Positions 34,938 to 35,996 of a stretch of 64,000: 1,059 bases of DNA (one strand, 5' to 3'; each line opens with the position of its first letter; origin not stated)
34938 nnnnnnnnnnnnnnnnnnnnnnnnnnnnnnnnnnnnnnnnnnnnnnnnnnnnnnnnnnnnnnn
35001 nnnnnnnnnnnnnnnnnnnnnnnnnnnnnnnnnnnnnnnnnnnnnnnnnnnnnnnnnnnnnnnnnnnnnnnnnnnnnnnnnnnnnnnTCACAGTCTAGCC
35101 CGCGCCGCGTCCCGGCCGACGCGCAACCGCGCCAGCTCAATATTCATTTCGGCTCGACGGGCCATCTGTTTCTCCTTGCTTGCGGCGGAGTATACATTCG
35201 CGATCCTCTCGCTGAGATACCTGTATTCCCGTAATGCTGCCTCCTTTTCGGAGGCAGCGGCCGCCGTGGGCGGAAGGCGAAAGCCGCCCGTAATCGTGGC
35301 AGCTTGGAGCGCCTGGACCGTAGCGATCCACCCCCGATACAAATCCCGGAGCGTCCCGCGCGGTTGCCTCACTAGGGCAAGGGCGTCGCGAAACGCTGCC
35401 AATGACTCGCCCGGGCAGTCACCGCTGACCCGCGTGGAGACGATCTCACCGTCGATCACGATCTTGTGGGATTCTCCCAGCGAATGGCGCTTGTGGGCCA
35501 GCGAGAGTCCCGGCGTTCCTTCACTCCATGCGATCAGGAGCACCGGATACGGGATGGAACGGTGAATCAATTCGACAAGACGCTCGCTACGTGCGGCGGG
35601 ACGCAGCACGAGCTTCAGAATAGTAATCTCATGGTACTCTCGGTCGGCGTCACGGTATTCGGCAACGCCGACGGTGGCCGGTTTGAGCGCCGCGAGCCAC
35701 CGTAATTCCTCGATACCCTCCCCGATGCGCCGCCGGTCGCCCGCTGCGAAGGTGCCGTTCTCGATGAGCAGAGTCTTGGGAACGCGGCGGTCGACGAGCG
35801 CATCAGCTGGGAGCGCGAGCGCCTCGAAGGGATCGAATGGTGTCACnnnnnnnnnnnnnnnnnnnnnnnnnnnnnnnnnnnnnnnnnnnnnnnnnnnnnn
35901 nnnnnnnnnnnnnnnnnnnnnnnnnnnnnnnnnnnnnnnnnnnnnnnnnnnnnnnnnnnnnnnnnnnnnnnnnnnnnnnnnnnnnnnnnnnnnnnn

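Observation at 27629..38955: Four-component type III-like restriction operon: SNF2 helicase, DUF4391, Mod, Res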

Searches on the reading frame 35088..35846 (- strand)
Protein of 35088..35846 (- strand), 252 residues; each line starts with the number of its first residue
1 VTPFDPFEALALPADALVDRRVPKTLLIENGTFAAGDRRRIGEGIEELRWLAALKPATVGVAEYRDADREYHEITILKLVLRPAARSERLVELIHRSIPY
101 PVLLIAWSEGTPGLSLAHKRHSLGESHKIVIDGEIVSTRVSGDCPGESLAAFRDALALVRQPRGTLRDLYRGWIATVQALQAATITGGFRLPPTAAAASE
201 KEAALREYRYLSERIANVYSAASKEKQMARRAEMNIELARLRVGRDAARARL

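Call 3: search_protein_families(library=pfam, proteins=[window:35088-35846:-], max_evalue=0.01)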
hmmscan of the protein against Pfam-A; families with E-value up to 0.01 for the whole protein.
window:35088-35846:- (252 aa): 1 family
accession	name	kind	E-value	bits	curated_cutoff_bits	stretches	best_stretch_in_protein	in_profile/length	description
PF14335.11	DUF4391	-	6.1e-58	196.9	29.9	1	10-242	1-229/232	Domain of unknown function (DUF4391)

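Call 4: search_protein_families(library=padloc, proteins=[window:35088-35846:-], max_evalue=0.01)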
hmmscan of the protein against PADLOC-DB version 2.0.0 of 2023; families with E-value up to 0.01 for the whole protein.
window:35088-35846:- (252 aa): 0 families

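Call 5: search_protein_families(library=ncbifam, proteins=[window:35088-35846:-], max_evalue=0.01)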
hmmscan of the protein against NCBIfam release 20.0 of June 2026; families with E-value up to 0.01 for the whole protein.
window:35088-35846:- (252 aa): 0 families

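Call 11: find_homologous_proteins(query=window:35088-35846:-, max_evalue=0.001)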
Query window:35088-35846:- (252 aa): 1345 proteins with E <= 0.001 among 8000 candidates; the best 120 are listed.
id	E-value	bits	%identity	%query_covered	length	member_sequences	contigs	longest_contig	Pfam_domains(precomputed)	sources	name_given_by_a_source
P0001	8.9e-142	489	92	100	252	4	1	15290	PF14335.12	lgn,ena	-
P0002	2.0e-137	474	88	100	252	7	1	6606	PF14335.12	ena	-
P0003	3.1e-134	464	86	100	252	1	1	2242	PF14335.12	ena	-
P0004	1.3e-133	462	85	96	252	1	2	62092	PF14335.12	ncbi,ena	-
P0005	2.0e-114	399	75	100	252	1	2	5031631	PF14335.12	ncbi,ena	-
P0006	4.9e-114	398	73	100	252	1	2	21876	PF14335.12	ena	-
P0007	6.4e-114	397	71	94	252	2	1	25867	PF14335.12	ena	-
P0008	9.6e-114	397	71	94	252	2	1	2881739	PF14335.12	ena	-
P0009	1.3e-113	396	74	94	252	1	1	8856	PF14335.12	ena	-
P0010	8.8e-113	394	74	94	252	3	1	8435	PF14335.12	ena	-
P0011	9.5e-113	394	74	99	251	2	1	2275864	PF14335.12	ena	-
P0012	1.6e-112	393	74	100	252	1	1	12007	PF14335.12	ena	-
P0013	2.2e-112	392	75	94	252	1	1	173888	PF14335.12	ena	-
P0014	3.8e-112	392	70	94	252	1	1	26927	PF14335.12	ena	-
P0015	6.6e-112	391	71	94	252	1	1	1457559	PF14335.12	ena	-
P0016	8.4e-112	391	73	100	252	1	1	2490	PF14335.12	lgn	-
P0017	9.2e-112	390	74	100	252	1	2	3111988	PF14335.12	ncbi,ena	-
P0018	9.6e-112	390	74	94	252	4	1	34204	PF14335.12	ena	-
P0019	1.1e-111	390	73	94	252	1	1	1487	PF14335.12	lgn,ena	-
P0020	1.4e-111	390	73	100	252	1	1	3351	PF14335.12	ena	-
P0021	1.8e-111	389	74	94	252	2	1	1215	PF14335.12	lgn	-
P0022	2.6e-111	389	73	94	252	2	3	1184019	PF14335.12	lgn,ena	-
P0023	3.5e-111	389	73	100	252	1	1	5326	PF14335.12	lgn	-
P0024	5.9e-111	388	72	100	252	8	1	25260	PF14335.12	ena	-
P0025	7.6e-111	387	72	100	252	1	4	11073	PF14335.12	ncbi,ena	-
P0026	9.1e-111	387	71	94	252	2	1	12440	PF14335.12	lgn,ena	-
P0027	1.1e-110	387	74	94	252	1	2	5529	PF14335.12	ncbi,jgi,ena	-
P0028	1.2e-110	387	72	94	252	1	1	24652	PF14335.12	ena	-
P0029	1.2e-110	387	73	100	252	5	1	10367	PF14335.12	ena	-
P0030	1.2e-110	387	73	94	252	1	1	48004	PF14335.12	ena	-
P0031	1.2e-110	387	75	94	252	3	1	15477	PF14335.12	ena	-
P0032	1.7e-110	386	74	100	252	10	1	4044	PF14335.12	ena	-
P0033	2.2e-110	386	74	100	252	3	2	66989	PF14335.12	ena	-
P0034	2.5e-110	386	71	100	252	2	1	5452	PF14335.12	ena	-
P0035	2.6e-110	386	73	100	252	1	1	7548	PF14335.12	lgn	-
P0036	3.2e-110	385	71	94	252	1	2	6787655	PF14335.12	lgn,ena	-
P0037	6.4e-110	384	71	100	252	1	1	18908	PF14335.12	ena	-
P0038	6.7e-110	384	73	94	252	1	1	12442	PF14335.12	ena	-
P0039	8.4e-110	384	73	100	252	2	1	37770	PF14335.12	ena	-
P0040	9.7e-110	384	74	100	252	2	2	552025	PF14335.12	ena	-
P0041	1.1e-109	384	73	100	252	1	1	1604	PF14335.12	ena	-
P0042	1.3e-109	383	73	100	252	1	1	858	PF14335.12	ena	-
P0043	2.3e-109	383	75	94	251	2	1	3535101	PF14335.12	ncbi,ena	-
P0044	5.3e-109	381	71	94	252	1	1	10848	PF14335.12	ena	-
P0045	1.1e-108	380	74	97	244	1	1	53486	PF14335.12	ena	-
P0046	1.3e-108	380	71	100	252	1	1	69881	PF14335.12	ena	-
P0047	1.5e-108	380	72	100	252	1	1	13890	PF14335.12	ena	-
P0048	1.8e-108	380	71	94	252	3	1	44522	PF14335.12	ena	-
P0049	2.3e-108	379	73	100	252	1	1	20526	PF14335.12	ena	-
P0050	3.7e-108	379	69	94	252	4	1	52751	PF14335.12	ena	-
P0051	4.1e-108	378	72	100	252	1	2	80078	PF14335.12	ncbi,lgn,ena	-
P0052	5.1e-108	378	73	100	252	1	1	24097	PF14335.12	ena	-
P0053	3.3e-107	375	69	100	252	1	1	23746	PF14335.12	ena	-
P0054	4.2e-107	375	70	100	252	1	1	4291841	PF14335.12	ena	-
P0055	5.0e-107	375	71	100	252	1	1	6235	PF14335.12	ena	-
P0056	5.9e-107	375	69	94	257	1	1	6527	PF14335.12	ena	-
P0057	1.8e-106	373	71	100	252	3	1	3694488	PF14335.12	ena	-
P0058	2.5e-106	373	70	100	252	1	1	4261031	PF14335.12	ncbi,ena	-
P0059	7.1e-106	371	70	94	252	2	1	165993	PF14335.12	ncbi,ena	-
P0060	7.6e-106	371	72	100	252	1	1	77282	PF14335.12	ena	-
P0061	1.6e-105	370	76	93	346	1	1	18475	PF14335.12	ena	-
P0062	1.6e-105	370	71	100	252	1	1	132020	PF14335.12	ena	-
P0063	2.1e-105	370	69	100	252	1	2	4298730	PF14335.12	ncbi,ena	-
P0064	2.5e-105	369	69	94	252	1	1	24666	PF14335.12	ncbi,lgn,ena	-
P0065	4.1e-105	369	69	100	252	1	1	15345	PF14335.12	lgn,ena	-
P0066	1.3e-104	367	69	100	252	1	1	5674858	PF14335.12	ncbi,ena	-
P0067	1.4e-104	367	68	100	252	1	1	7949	PF14335.12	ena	-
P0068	1.9e-104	366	70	100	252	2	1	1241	PF14335.12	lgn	-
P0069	5.1e-104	365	70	100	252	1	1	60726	PF14335.12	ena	-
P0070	7.0e-104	365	69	100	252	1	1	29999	PF14335.12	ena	-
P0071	8.5e-104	364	71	100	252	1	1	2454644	PF14335.12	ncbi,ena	-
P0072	1.5e-103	364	69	94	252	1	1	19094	PF14335.12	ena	-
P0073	1.5e-103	363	69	100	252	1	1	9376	PF14335.12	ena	-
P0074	1.7e-103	363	70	96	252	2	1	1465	PF14335.12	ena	-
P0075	1.9e-103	363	71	100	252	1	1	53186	PF14335.12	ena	-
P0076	4.3e-103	362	69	96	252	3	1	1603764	PF14335.12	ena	-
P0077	6.0e-103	362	70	100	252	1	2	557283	PF14335.12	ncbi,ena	-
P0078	7.2e-103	361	70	100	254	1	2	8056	PF14335.12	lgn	-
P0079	8.0e-103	361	71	100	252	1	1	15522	PF14335.12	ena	-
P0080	2.6e-102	359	71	100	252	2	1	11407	PF14335.12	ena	-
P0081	3.6e-102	359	69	100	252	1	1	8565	PF14335.12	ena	-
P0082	8.6e-102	358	66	100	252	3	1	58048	PF14335.12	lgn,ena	-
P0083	8.9e-102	358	67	100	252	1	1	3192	PF14335.12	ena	-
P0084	1.0e-101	358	69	100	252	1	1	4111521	PF14335.12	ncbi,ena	-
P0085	3.9e-101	356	69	96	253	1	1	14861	PF14335.12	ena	-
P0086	7.7e-101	355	66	94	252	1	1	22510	PF14335.12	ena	-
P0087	1.2e-100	354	65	100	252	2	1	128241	PF14335.12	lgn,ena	-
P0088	8.0e-100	351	67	94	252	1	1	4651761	PF14335.12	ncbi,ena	-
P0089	4.6e-99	349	67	94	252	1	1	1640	PF14335.12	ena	-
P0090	3.1e-97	343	68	96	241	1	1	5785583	PF14335.12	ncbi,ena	-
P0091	1.5e-96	341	67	100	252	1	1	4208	PF14335.12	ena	-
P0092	1.6e-96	341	65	100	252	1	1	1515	PF14335.12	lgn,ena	-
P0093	2.4e-96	340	67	100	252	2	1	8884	PF14335.12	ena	-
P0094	3.5e-96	339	66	100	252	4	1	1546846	PF14335.12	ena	-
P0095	4.5e-96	339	67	100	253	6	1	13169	PF14335.12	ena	-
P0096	4.8e-96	339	65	100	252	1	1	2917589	PF14335.12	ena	-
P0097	1.2e-95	338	65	100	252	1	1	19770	PF14335.12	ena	-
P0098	1.9e-95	337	66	100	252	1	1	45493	PF14335.12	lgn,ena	-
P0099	2.4e-95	337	71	83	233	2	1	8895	PF14335.12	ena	-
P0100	3.1e-95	336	64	94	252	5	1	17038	PF14335.12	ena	-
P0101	3.4e-95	336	66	100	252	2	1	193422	PF14335.12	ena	-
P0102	5.7e-95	335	63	100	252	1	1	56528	PF14335.12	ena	-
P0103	6.0e-95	335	65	100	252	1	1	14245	PF14335.12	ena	-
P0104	6.5e-95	335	63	94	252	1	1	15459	PF14335.12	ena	-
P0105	1.8e-94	334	64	100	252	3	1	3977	PF14335.12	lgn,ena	-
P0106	1.4e-93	331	65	100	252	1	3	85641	PF14335.12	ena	-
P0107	1.4e-93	331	64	100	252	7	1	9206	PF14335.12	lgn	-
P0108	1.6e-93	331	65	100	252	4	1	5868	PF14335.12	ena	-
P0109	1.9e-93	330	64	100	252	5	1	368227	PF14335.12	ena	-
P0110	2.5e-93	330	63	100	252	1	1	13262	PF14335.12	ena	-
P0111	4.2e-93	329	62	100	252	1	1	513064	PF14335.12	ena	-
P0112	4.4e-93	329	64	100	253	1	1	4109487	PF14335.12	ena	-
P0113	8.0e-93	328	63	100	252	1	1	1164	PF14335.12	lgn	-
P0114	1.2e-92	328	66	99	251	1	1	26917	PF14335.12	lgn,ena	-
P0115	1.3e-92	328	63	100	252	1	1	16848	PF14335.12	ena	-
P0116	1.7e-92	327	63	100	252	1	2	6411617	PF14335.12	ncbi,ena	-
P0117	2.9e-92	327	63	100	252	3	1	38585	PF14335.12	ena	-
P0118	2.9e-92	327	65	100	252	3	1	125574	PF14335.12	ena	-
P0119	4.8e-92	326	63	100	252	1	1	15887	PF14335.12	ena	-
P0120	6.7e-92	325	61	100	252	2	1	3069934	PF14335.12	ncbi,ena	-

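Call 15: find_related_loci(query=A1, collection=genome_contigs, flank=10000)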
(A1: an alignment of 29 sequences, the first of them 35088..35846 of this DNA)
Query A1 (252 aa) in genome_contigs; peptide patterns used: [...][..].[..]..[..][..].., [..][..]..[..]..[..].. (x = any residue, [..] = any of these).
323 stretches matched a pattern; 312 encode a relative of the query (tblastn E <= 1e-3); the best 80 are kept; 80 distinct loci.
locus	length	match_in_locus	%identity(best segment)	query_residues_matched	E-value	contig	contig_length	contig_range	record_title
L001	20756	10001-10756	75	1-252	3e-122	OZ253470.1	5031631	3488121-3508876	MAG: Alphaproteobacteria bacterium isolate a7ccd9af-0c44-4f0a-977f-77d708feff14 genome assembly, chromosome: 1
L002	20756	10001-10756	74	1-252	8e-118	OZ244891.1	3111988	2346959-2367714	MAG: Alphaproteobacteria bacterium isolate e7b8784a-d0b7-4d7c-aae0-ac4051ab9044 genome assembly, chromosome: 1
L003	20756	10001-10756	70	1-252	3e-112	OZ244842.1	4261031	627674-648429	MAG: Candidatus Azophilus sp. isolate acfa6bc5-040f-4664-9b2f-4dbbdefd3bd8 genome assembly, chromosome: 1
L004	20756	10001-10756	69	1-252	1e-111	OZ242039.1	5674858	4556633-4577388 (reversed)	MAG: Bryobacterales bacterium isolate f291685d-7c75-44d5-85f0-5ff5b10f0266 genome assembly, chromosome: 1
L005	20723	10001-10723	71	1-241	7e-109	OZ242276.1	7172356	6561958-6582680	MAG: Bryobacterales bacterium isolate 6a17fdd1-799e-4b89-b3db-5c5ff6fa14e9 genome assembly, chromosome: 1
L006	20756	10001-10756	69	1-252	5e-107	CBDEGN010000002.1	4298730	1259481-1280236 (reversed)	MAG: Longimicrobiales bacterium isolate 80fc88f1-1ec1-4d60-8a5e-1a92744ba94c genome assembly, contig: contig_2, whole ge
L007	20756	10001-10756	70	1-252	1e-104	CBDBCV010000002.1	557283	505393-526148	MAG: Alphaproteobacteria bacterium isolate 0a395d48-fa07-49d0-ad8e-9481763700a5 genome assembly, contig: contig_2, whole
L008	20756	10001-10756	69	1-252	7e-104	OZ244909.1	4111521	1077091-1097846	MAG: Gammaproteobacteria bacterium isolate 65a4ee37-1510-4f8e-b45e-f596b5c8a458 genome assembly, chromosome: 1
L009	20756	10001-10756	71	1-252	5e-103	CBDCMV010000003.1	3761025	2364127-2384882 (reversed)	MAG: Alphaproteobacteria bacterium isolate d4acb477-92b7-4a05-a838-3873ed8152b3 genome assembly, contig: contig_3, whole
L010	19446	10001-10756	65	1-252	4e-100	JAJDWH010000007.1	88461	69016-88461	MAG: Alphaproteobacteria bacterium isolate jk18x25bins.17 k141_685331, whole genome shotgun sequence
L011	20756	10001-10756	61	1-252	1e-99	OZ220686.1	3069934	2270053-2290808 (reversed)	MAG: Rhodothermales bacterium isolate 312d6c01-350c-491a-87ad-f3958f88b76c genome assembly, chromosome: 1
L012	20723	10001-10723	68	1-241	5e-98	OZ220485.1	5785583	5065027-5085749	MAG: Bryobacterales bacterium isolate 86978798-6d99-423e-8588-835106a9727b genome assembly, chromosome: 1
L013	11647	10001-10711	67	1-237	2e-97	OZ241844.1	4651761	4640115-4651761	MAG: Gammaproteobacteria bacterium isolate b2f91a66-62b5-4ede-8c01-8c7eaef895eb genome assembly, chromosome: 1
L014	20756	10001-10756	61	1-252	7e-96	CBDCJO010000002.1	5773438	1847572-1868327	MAG: Candidatus Latescibacterota bacterium isolate e8a457ff-d6c0-45dd-8553-2519624e1a5f genome assembly, contig: contig_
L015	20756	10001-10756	60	1-252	3e-95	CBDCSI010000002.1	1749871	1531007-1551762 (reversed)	MAG: Rhodobacterales bacterium isolate 33b011d9-49ec-475b-9348-da93fdbd5617 genome assembly, contig: contig_2, whole gen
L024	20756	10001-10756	58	1-252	1e-89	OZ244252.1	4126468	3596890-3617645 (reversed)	MAG: uncultured Candidatus Entotheonella sp. isolate 65fe1b67-1d6c-4ee1-a728-c1902880f996 genome assembly, chromosome: 1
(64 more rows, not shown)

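Call 17: predict_structure(alignment_id=A1)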
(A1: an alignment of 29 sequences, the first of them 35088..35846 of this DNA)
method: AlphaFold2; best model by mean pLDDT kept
length: 252 residues; sequences in the alignment: 29
mean_pLDDT: 88.2   pTM: 0.85
mean pLDDT of the five models: 88.2, 86.5, 84.9, 72.1, 69.5
residues with pLDDT >= 90: 153; 70-90: 78; 50-70: 19; < 50: 2
segments of 3 or more residues with pLDDT < 50: none
pLDDT, mean of each block of 10 residues (from residue 1): 82 93 85 83 93 91 62 91 87 88 91 89 70 86 74 94 90 95 92 93 95 96 93 95 97 94
secondary structure, 60 per line:
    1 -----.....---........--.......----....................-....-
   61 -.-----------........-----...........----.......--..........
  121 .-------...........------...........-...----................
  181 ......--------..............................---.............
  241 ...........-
elements in order: H6-10 E17-21 H24-30 H35-44 E45-54 H56-59 E74-81 H87-97 E102-108 E111-121 E129-139 H146-156 H166-186 H195-224 H228-251

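Call 20: search_protein_representatives(protein=window:35088-35846:-)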
Query: 252 residues. Proteins with E-value up to 0.001 (for the whole library): 1068; up to 1e-10: 652; up to 1e-30: 252. The best 150 are listed.
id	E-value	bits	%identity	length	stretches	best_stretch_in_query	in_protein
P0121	4.3e-78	278.5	56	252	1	1-252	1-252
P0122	2.0e-66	240.3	61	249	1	1-193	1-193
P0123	3.6e-65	236.2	49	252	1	1-251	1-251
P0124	1.5e-63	230.9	50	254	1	1-252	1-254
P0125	3.8e-63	229.6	49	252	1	1-252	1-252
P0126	1.5e-60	221.1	64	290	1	1-168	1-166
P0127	4.6e-60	219.5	52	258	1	8-243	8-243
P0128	1.0e-59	218.4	48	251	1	4-252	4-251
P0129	1.2e-59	218.2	47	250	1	4-242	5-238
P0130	1.5e-59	217.8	65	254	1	22-173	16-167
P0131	5.2e-59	216.1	50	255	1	7-251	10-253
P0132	8.8e-59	215.3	46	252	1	5-252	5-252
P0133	1.1e-58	215.0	52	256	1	1-252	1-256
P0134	5.0e-58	212.9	47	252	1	1-252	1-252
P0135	1.1e-57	211.8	50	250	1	7-250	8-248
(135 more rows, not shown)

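Call 22: fold_search(model_id=the predicted structure, library=pdb)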
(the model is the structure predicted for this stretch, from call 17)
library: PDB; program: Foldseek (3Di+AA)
matches with E <= 10: 329; with E <= 0.001: 0
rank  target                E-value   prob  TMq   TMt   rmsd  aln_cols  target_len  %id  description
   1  5gz1_A                2.5e-02  0.41  0.20  0.16  17.3       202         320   10  Structure of substrate/cofactor-free D-amino acid dehydrogenase (released 2017-04-12)
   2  3bio_B                4.8e-02  0.35  0.20  0.18  16.1       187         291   11  Crystal structure of oxidoreductase (Gfo/Idh/MocA family member) from Porphyromonas gingivalis W83 (released 2007-12-25)
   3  5gz6_B                1.2e-01  0.28  0.22  0.18  16.7       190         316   12  Structure of D-amino acid dehydrogenase in complex with NADPH and 2-keto-6-aminocapronic acid (released 2017-04-12)
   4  7mq8_SM               1.9e-01  0.15  0.15  0.13   9.1        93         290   10  Cryo-EM structure of the human SSU processome, state pre-A1 (released 2021-09-22)
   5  5gz6_A                2.0e-01  0.20  0.21  0.17  16.9       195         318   10  Structure of D-amino acid dehydrogenase in complex with NADPH and 2-keto-6-aminocapronic acid (released 2017-04-12)
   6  3jcf_A                2.4e-01  0.08  0.17  0.14  21.3       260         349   12  Cryo-EM structure of the magnesium channel CorA in the closed symmetric magnesium-bound state (released 2016-02-17)
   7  5o9e_A                4.1e-01  0.10  0.15  0.17   9.7       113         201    9  Crystal structure of the Imp4-Mpp10 complex from Chaetomium thermophilum (released 2017-08-30)
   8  8eth_x                4.3e-01  0.08  0.12  0.11  11.0       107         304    9  Ytm1 associated 60S nascent ribosome State 1B (released 2022-11-30)
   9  8wkq_WF               4.8e-01  0.21  0.18  0.33  10.6       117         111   12  Cryo-EM structure of the MS ring (C1) with export apparatus and proximal rod within the flagellar motor-hook complex  (released 2024-09-04)
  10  2zvf_F                4.8e-01  0.14  0.13  0.18   3.9        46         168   17  Crystal structure of Archaeoglobus fulgidus alanyl-tRNA synthetase C-terminal dimerization domain (released 2009-06-30)
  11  7mqa_SM               5.8e-01  0.09  0.15  0.14   9.1        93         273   10  Cryo-EM structure of the human SSU processome, state post-A1 (released 2021-09-22)
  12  6z01_A                6.1e-01  0.18  0.17  0.09  14.3       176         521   12  DNA Topoisomerase (released 2021-11-17)
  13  8szh_B                6.1e-01  0.13  0.18  0.07  18.0       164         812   12  Cryo-EM structure of cinacalcet-bound human calcium-sensing receptor CaSR-Gi complex in lipid nanodiscs (released 2024-02-07)
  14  7d4i_5G               6.5e-01  0.09  0.15  0.15   9.1       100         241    7  Cryo-EM structure of 90S small ribosomal precursors complex with the DEAH-box RNA helicase Dhr1 (State F) (released 2021-10-06)
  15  9avl_Q                6.8e-01  0.15  0.19  0.07  17.7       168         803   11  Structure of human calcium-sensing receptor in complex with Gi3 protein in nanodiscs (released 2024-04-17)
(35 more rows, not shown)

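Call 32: search_dna_similar(query=window:35088-35846:-, collection=plasmids, mode=protein, max_rows=25)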
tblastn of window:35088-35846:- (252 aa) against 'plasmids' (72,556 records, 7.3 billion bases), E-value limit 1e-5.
Records with a match: 14; places in all: 14; records where one place covers at least 80% of the query: 9.
Best place of each record, by identity: <60% 14.
By first word of the organism name: Vibrio 3; Paraburkholderia 1; Acetobacter 1; Methanomethylovorans 1; Acinetobacter 1; Shewanella 1; Desulforapulum 1; Providencia 1; Aeromonas 1; Persicobacter 1; and 2 more.
By predicted mobility (MOB-suite, as given by PLSDB): conjugative 5; non-mobilizable 5; mobilizable 4.
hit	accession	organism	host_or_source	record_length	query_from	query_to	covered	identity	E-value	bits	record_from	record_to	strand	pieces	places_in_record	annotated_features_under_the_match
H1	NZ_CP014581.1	Paraburkholderia phytofirmans OLGA172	-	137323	2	252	100%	44.9%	2e-49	180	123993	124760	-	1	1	DUF4391 domain-containing protein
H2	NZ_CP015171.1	Acetobacter ascendens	single cell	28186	8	252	97%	39.2%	2e-43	163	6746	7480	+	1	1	DUF4391 domain-containing protein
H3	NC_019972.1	Methanomethylovorans hollandica DSM 15978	-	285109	10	241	92%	28.7%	1e-20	98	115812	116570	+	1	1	DUF4391 domain-containing protein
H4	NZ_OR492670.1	Acinetobacter gerneri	-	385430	4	242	95%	25.7%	2e-12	74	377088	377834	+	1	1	DUF4391 domain-containing protein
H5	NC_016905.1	Shewanella baltica OS678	-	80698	10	242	92%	25.1%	1e-15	83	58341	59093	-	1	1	DUF4391 domain-containing protein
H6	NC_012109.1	Desulforapulum autotrophicum HRM2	-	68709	7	189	73%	31.5%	7e-22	101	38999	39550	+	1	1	DUF4391 domain-containing protein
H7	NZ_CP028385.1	Providencia heimbachae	porcine,cell culture,feces from ...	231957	10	242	92%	24.2%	1e-14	80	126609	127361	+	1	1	DUF4391 domain-containing protein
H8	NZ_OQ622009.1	Vibrio parahaemolyticus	-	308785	7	190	73%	30.4%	5e-13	76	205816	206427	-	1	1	DUF4391 domain-containing protein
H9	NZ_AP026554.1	Vibrio vulnificus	shrimp,shrimp food,homogenised shrimp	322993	7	190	73%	30.4%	5e-13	76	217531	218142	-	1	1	DUF4391 domain-containing protein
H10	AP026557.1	Vibrio alginolyticus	shrimp,shrimp food,homogenised shrimp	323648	7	190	73%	30.4%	5e-13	76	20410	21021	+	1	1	chemotaxis protein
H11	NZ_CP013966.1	Aeromonas hydrophila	fish,cell culture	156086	7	190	73%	29.9%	7e-13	75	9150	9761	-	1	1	DUF4391 domain-containing protein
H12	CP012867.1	Persicobacter sp. JZB09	cell culture,soil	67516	6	242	94%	22.8%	2e-11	71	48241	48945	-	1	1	record has no annotation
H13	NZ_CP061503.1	Weissella cibaria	whole organism,traditional Thai ...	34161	13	251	95%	20.2%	2e-6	56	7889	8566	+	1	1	DUF4391 domain-containing protein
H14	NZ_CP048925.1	Lactiplantibacillus plantarum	Plant,cell culture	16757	13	251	95%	19.8%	5e-6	54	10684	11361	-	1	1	DUF4391 domain-containing protein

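Call 33: get_annotated_region(hit=H1, flank=9000)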
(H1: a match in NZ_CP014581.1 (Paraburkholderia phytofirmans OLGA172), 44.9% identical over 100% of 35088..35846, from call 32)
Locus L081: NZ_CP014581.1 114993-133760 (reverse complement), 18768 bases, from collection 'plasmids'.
description: Paraburkholderia phytofirmans OLGA172 plasmid pOLGA2, complete sequence
organism: Paraburkholderia phytofirmans OLGA172 (NCBI taxid 1417228)
taxonomy: Bacteria; Pseudomonadota; Betaproteobacteria; Burkholderiales; Burkholderiaceae; Paraburkholderia; Paraburkholderia phytofirmans; Paraburkholderia phytofirmans OLGA172
host: -; source: -; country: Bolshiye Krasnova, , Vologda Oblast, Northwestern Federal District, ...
typing (MOB-suite, as given by PLSDB): conjugative; relaxase MOBF; mating-pair formation MPF_F
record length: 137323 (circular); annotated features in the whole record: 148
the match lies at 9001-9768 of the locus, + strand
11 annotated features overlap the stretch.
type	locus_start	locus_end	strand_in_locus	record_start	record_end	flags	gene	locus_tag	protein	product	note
CDS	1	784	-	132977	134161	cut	-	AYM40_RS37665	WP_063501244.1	AAA family ATPase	-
CDS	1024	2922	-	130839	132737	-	-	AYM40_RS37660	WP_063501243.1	phage integrase family protein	-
CDS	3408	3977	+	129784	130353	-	-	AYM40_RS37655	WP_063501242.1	hypothetical protein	-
CDS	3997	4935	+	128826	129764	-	-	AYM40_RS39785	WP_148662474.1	hypothetical protein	-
CDS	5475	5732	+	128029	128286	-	-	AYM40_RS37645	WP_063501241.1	hypothetical protein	-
CDS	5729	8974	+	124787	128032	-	-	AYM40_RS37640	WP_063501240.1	helicase-related protein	-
CDS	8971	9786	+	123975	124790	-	-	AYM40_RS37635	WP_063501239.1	DUF4391 domain-containing protein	-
CDS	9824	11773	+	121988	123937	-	-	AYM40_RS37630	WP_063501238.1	site-specific DNA-methyltransferase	GO:0006306 - DNA methylation [Evidence IEA]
CDS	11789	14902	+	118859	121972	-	-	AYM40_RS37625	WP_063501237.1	DEAD/DEAH box helicase family protein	-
CDS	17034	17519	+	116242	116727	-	-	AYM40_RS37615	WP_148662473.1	hypothetical protein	-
CDS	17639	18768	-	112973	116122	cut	-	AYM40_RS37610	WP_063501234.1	error-prone DNA polymerase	-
